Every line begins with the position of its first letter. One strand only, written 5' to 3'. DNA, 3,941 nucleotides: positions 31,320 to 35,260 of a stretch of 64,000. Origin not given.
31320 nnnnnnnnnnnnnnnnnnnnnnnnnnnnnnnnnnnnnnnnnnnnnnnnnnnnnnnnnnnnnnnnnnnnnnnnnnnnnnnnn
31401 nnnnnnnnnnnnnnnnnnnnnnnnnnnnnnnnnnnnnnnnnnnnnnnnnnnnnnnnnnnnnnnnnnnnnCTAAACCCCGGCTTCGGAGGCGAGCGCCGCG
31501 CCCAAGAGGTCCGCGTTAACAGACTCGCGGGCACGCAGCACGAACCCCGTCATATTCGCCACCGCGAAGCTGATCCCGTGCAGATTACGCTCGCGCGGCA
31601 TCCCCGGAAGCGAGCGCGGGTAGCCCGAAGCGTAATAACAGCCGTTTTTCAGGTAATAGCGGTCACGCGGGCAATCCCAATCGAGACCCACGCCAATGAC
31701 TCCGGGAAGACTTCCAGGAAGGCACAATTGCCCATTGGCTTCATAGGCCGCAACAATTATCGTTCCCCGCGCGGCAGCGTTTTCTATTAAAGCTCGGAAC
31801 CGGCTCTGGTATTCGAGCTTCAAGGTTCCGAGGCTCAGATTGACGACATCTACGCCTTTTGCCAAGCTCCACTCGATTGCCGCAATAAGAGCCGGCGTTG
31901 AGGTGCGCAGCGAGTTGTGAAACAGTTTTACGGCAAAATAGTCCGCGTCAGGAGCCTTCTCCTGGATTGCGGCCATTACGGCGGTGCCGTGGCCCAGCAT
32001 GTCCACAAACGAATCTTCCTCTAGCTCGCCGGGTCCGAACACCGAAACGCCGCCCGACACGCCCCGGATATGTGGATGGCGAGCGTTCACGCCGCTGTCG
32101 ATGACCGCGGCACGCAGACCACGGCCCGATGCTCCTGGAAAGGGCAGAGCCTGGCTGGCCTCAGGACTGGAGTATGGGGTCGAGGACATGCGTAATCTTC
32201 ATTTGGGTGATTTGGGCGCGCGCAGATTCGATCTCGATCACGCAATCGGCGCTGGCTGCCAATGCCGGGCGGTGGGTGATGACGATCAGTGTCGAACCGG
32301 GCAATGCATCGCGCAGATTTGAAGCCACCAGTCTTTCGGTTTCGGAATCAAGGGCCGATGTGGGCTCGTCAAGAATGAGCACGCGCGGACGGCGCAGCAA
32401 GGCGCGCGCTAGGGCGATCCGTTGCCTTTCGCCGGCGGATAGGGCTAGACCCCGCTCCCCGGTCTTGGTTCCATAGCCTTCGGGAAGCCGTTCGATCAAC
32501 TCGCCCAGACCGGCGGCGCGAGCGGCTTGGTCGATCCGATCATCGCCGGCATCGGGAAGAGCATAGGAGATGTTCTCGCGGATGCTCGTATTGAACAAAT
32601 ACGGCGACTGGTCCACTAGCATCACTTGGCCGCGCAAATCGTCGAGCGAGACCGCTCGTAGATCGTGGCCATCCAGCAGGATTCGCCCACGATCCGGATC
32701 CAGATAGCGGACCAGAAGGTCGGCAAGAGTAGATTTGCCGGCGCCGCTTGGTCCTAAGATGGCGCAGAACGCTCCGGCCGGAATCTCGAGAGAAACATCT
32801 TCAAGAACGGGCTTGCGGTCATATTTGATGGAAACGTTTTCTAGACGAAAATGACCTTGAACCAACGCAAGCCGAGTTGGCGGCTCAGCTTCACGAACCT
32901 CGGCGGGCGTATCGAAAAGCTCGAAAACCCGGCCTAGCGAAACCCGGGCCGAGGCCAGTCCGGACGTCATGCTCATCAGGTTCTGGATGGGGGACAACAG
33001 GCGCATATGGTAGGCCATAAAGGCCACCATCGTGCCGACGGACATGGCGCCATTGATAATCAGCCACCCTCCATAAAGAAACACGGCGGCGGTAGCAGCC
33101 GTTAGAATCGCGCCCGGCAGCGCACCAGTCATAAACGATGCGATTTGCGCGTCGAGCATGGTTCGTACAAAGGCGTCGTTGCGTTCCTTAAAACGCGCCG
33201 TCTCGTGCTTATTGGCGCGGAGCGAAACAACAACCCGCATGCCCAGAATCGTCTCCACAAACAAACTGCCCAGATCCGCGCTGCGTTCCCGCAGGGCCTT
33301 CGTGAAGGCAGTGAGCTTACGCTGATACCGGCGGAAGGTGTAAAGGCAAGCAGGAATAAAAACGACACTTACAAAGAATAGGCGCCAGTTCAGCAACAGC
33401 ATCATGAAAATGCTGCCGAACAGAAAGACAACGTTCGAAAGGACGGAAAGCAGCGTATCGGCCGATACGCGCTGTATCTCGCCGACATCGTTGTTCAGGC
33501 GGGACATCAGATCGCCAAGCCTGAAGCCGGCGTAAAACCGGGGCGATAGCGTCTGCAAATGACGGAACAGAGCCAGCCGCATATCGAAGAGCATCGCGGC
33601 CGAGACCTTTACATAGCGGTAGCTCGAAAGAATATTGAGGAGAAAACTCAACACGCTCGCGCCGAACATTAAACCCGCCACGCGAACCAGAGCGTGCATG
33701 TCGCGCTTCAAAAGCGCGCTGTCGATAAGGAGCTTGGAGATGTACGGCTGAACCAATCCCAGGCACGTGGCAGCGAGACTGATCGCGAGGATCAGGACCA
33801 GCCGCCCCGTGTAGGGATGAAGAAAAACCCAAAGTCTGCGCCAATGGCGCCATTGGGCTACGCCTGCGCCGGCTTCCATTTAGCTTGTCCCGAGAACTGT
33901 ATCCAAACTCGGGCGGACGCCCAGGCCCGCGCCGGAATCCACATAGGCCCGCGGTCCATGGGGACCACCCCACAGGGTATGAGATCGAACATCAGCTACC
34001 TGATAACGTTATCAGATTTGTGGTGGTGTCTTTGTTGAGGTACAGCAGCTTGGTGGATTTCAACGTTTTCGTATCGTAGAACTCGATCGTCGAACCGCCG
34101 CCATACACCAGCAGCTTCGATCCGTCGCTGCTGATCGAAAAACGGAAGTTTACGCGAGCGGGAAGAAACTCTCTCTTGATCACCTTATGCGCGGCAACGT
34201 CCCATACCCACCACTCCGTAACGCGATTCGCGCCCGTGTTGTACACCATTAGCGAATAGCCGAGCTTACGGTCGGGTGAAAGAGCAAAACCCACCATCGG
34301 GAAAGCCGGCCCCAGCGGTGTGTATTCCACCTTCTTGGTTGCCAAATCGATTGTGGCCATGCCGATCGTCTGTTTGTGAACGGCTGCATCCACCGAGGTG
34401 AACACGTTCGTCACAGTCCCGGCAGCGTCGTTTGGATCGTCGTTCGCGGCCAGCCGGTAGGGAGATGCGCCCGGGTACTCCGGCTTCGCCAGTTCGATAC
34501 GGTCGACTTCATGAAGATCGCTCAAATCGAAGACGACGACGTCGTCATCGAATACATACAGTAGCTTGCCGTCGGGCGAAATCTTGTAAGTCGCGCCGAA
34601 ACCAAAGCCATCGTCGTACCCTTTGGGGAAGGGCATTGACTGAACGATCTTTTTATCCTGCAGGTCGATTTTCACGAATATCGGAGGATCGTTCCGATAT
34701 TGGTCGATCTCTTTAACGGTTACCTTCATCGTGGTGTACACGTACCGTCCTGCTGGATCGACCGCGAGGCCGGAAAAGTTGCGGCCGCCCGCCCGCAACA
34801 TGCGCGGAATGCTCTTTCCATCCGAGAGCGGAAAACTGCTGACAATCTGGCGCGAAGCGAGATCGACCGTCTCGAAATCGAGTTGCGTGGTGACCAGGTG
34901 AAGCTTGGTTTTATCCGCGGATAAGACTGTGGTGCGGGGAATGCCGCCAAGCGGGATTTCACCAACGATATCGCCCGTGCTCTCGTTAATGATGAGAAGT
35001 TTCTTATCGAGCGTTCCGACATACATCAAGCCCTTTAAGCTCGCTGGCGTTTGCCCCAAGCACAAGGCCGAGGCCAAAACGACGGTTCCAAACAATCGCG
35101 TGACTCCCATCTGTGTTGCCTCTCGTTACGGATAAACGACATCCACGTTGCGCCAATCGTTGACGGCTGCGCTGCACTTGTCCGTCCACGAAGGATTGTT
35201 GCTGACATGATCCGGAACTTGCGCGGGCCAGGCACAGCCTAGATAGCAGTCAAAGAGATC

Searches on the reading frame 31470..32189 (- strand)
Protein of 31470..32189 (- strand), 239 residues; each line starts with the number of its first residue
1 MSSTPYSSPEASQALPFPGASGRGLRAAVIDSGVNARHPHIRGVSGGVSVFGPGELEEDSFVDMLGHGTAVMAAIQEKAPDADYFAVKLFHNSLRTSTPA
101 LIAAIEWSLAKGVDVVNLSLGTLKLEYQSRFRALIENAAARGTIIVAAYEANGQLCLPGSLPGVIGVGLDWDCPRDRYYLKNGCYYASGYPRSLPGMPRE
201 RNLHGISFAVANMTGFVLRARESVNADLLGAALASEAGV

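Call 6: search_protein_families(library=pfam, proteins=[window:31470-32189:-])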
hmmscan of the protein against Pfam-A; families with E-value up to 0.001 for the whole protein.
window:31470-32189:- (239 aa): 1 family
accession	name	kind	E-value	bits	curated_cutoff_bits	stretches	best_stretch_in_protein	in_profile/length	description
PF00082.27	Peptidase_S8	-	5.5e-11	42.7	21.8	1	22-149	1-151/288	Subtilase family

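Call 56: search_protein_families(library=ncbifam, proteins=[window:31470-32189:-], max_evalue=0.00001)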
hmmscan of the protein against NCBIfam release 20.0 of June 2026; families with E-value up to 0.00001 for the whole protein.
window:31470-32189:- (239 aa): 2 families
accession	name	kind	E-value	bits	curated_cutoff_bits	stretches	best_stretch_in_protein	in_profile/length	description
NF049966.1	QH_SP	equivalog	1.1e-47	162.2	165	1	27-220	2-191/219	subtilisin-like serine protease QhpE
TIGR03921.1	T7SS_mycosin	equivalog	5.8e-18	65.1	278.75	1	19-168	9-180/353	type VII secretion-associated serine protease mycosin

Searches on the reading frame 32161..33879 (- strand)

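Call 6: search_protein_families(library=pfam, proteins=[window:32161-33879:-])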
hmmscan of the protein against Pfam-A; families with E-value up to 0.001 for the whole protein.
window:32161-33879:- (572 aa): 6 families
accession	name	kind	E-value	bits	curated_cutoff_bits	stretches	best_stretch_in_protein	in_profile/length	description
PF00664.28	ABC_membrane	-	1e-48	166.8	28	1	28-296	2-272/274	ABC transporter transmembrane region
PF00005.33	ABC_tran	-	4.9e-32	111.8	25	1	359-508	1-137/137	ABC transporter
PF13304.12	AAA_21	-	1.4e-07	32.3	27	1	480-540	238-302/304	AAA domain, putative AbiEii toxin, Type IV TA system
PF02463.25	SMC_N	-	4.1e-07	30.1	40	1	473-558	135-219/220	RecF/RecN/SMC N terminal domain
PF13191.12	AAA_16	-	4.7e-06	27.6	32.6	1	370-524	25-158/167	AAA ATPase domain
PF13555.12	AAA_29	-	0.00064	19.9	27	0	367-396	20-49/61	P-loop containing region of AAA domain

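Call 56: search_protein_families(library=ncbifam, proteins=[window:32161-33879:-], max_evalue=0.00001)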
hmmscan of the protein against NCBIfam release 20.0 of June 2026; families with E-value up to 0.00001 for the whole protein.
window:32161-33879:- (572 aa): 183 families (the best 25 are shown)
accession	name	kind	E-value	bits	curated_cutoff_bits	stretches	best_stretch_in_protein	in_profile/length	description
TIGR02204.1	MsbA_rel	hypoth_equivalog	2.4e-108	363.3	780.4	1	11-554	4-551/576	ABC transporter, permease/ATP-binding protein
TIGR02203.1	MsbA_lipidA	equivalog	2.6e-108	363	602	1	12-552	1-543/572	lipid A export permease/ATP-binding protein MsbA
NF052233.1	CphA_assoc_ABC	equivalog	4.5e-103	346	880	1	14-551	173-716/766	cyanophycin metabolism-associated ABC transporter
TIGR00958.1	3a01208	subfamily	1.6e-101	340.8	874.6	1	14-553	150-689/711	antigen peptide transporter 2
NF045513.1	HepA_fam_ABC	equivalog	1.2e-98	331.2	725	1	60-554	90-585/610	heterocyst formation ABC transporter subunit HepA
TIGR01846.1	type_I_sec_HlyB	subfamily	3.4e-94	316.5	725.55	1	27-552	141-666/694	type I secretion system permease/ATPase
TIGR03375.1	type_I_sec_LssB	subfamily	1.4e-91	307.8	693.1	1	12-554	138-678/696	type I secretion system permease/ATPase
NF008381.0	PRK11176.1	equivalog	8e-89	298.5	867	1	7-553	7-554/582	lipid A ABC transporter ATP-binding protein/permease MsbA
TIGR03796.1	NHLM_micro_ABC1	equivalog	1.1e-85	288.3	853.3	1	11-552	140-686/710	NHLP family bacteriocin export ABC transporter peptidase/permease/ATPase subunit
TIGR03797.1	NHLM_micro_ABC2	equivalog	2.4e-81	274.2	709.4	1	21-551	132-658/686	NHLP bacteriocin export ABC transporter permease/ATPase subunit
TIGR02868.1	CydC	equivalog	1.8e-79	267.8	329.05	1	96-538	84-530/530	thiol reductant ABC exporter subunit CydC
TIGR01193.1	bacteriocin_ABC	subfamily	6.1e-79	266.3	523.85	1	29-553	157-684/708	peptide cleavage/export ABC transporter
NF010178.0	PRK13657.1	equivalog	1.7e-78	264.5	733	1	19-553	13-545/588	glucan ABC transporter ATP-binding protein/ permease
TIGR02857.1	CydD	equivalog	2.6e-77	261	435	1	27-549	5-528/529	thiol reductant ABC exporter subunit CydD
NF008056.1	PRK10790.1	equivalog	5.4e-75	253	746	1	9-551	7-548/584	SmdB family multidrug efflux ABC transporter permease/ATP-binding protein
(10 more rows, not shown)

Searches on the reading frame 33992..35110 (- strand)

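Call 6: search_protein_families(library=pfam, proteins=[window:33992-35110:-])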
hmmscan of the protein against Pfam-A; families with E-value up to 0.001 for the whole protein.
window:33992-35110:- (372 aa): 1 family
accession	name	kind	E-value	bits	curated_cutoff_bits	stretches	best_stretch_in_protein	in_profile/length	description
PF13970.12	DUF4221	-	0.00068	19.8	23.4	0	139-266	40-173/311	Domain of unknown function (DUF4221)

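Call 56: search_protein_families(library=ncbifam, proteins=[window:33992-35110:-], max_evalue=0.00001)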
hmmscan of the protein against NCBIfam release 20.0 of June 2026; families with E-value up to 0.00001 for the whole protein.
window:33992-35110:- (372 aa): 2 families
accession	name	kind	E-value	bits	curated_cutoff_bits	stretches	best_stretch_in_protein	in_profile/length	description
TIGR03907.1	QH_beta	equivalog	1e-11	44.6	223.2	0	247-354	219-318/338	quinohemoprotein amine dehydrogenase subunit beta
NF052340.1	hydrazine_beta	equivalog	8e-06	25.1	560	0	38-100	57-120/372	hydrazine synthase subunit beta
